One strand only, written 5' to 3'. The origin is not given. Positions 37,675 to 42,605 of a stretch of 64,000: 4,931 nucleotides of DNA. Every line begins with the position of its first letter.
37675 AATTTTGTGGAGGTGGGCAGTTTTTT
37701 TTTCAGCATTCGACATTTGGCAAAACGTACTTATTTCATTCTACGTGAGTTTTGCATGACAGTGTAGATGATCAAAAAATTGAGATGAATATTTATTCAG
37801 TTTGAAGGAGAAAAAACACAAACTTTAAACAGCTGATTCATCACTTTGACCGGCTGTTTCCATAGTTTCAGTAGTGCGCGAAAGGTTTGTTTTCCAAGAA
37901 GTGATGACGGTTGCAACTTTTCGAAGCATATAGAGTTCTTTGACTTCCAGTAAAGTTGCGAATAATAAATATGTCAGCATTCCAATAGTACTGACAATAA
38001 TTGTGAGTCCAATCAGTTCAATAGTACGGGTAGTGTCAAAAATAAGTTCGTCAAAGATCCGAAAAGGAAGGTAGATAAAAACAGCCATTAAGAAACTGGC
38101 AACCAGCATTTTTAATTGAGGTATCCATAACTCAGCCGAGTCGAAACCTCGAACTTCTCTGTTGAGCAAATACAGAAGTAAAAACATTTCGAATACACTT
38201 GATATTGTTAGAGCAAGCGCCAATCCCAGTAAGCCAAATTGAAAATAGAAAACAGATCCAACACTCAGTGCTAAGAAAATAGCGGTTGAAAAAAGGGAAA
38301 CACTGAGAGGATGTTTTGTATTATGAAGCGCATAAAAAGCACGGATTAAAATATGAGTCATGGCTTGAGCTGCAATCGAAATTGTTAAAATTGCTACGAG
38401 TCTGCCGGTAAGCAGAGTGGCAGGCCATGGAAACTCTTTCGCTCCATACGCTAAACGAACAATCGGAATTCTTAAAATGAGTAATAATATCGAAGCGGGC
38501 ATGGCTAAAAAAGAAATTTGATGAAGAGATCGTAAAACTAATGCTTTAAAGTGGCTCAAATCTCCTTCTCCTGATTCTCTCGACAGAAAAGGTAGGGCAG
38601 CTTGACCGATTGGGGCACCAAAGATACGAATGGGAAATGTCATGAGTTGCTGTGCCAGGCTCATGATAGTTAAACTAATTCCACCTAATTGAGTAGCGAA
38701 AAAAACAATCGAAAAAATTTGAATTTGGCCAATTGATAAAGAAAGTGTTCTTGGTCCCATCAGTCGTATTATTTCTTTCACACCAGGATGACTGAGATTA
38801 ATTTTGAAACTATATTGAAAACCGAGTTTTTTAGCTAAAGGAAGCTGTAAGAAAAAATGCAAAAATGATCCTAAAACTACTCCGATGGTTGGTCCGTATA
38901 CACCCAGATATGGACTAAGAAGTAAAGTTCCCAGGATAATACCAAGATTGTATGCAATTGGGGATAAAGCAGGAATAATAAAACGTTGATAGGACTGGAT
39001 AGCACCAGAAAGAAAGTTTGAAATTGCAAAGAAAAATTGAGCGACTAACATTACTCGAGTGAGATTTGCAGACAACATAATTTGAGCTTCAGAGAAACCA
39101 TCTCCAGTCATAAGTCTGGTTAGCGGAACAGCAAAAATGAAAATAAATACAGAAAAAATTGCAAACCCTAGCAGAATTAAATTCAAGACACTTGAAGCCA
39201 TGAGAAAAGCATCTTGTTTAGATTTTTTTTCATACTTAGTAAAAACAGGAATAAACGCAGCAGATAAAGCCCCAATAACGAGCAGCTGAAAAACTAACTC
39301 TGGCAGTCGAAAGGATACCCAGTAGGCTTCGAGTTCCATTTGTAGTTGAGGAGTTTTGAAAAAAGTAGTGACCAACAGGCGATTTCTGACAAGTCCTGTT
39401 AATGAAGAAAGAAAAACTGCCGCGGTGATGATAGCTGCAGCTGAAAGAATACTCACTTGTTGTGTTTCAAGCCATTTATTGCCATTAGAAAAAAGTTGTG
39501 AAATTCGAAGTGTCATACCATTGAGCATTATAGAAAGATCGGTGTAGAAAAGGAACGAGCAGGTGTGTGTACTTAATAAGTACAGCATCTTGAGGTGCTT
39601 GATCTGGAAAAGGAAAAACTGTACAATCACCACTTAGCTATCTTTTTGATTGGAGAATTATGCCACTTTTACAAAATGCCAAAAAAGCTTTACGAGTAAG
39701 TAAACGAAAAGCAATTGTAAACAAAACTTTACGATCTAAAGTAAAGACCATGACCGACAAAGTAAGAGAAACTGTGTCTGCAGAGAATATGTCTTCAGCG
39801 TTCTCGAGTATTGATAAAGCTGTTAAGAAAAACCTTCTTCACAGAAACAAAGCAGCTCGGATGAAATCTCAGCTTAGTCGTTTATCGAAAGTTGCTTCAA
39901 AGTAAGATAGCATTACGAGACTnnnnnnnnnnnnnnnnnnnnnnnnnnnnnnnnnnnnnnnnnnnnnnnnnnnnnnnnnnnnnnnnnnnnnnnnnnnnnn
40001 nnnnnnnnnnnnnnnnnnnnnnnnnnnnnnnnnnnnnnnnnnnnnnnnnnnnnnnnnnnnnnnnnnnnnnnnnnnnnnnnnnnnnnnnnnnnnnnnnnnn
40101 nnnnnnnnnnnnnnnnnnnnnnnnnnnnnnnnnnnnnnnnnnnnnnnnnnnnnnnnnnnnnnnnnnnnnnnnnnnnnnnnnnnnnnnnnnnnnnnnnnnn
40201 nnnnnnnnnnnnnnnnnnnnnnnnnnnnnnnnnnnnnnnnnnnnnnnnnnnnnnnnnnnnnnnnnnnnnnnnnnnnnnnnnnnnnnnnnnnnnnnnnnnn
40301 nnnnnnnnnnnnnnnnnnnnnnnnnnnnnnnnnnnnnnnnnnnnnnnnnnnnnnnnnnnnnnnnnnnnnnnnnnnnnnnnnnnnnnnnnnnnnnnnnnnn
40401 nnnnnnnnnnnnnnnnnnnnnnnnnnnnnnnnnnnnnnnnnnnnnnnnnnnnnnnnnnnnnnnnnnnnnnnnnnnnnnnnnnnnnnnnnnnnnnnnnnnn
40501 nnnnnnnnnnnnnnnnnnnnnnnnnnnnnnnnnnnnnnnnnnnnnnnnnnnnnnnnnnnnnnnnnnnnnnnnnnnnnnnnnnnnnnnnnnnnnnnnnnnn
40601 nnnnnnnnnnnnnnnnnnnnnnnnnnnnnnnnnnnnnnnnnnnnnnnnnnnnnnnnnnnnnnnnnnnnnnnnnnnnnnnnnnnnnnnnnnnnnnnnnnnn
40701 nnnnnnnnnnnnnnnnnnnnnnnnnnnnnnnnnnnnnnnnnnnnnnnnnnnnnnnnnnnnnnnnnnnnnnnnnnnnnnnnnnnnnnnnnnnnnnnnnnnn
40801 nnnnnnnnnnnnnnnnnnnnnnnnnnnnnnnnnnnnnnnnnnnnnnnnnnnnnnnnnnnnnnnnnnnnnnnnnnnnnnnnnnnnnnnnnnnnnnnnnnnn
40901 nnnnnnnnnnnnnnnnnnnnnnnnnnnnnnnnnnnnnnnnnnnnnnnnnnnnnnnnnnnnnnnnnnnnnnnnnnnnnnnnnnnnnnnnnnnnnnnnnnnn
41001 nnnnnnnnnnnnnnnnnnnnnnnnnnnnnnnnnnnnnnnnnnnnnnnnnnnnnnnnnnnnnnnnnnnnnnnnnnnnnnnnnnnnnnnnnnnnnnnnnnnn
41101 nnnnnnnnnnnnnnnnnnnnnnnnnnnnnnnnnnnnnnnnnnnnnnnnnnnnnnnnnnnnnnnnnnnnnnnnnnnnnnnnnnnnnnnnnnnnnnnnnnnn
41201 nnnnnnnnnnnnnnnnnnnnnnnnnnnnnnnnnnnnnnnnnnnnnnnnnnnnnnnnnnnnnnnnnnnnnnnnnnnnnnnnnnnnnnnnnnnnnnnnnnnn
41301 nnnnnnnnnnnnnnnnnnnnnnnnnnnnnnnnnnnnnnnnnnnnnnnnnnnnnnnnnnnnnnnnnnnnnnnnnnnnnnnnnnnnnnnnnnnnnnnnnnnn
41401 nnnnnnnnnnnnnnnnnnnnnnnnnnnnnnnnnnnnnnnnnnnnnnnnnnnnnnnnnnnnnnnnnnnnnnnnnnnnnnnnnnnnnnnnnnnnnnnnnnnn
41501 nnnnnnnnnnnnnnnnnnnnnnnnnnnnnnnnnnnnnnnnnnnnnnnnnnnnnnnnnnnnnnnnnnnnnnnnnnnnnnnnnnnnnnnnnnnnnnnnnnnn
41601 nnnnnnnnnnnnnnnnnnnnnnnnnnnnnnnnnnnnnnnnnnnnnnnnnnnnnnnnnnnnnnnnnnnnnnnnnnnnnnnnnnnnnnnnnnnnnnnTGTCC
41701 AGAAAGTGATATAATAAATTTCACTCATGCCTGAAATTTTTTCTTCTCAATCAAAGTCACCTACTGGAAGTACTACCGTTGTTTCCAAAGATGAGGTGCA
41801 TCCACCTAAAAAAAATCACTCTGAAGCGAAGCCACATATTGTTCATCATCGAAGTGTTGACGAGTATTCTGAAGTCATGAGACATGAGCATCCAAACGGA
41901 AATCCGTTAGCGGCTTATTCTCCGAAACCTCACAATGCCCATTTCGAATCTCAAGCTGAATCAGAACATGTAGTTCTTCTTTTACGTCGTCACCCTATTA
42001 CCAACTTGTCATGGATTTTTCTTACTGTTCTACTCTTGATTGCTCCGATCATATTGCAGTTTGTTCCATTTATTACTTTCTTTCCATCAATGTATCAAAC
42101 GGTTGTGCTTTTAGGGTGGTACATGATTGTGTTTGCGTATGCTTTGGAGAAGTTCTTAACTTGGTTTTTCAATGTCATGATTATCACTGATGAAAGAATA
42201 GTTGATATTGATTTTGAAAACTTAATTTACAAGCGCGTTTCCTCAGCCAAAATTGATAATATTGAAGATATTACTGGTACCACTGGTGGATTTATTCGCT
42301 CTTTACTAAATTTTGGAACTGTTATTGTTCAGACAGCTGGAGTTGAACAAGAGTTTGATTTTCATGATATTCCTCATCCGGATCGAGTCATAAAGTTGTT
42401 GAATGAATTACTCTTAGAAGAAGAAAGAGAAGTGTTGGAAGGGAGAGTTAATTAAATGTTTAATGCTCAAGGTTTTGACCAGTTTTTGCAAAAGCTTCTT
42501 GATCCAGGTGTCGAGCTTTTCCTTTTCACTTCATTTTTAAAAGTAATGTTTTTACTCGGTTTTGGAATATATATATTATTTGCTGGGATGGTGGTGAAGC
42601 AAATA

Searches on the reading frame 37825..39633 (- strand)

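Call 25: search_protein_families(library=pfam, proteins=[window:37825-39633:-], max_evalue=0.001)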
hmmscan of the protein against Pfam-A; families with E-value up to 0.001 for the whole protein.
window:37825-39633:- (602 aa): 3 families
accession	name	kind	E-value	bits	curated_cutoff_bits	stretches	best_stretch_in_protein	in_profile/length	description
PF03023.19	MurJ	-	2.9e-70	237.6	27.4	1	101-528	11-437/451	Lipid II flippase MurJ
PF13440.11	Polysacc_synt_3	-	4.9e-08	33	23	1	306-399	196-287/293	Polysaccharide biosynthesis protein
PF01554.23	MatE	-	6.4e-07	29.6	24.9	1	308-452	15-154/161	MatE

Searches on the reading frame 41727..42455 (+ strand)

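Call 25: search_protein_families(library=pfam, proteins=[window:41727-42455:+], max_evalue=0.001)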
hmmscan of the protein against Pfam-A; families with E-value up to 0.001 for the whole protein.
window:41727-42455:+ (242 aa): 0 families

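Call 57: search_protein_families(library=pfam, proteins=[window:41727-42455:+], max_evalue=0.05)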
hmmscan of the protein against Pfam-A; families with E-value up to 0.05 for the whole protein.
window:41727-42455:+ (242 aa): 1 family
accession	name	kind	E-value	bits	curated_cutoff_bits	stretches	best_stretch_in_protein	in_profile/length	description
PF03703.20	bPH_2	-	0.0073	17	22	1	170-224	23-77/78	Bacterial PH domain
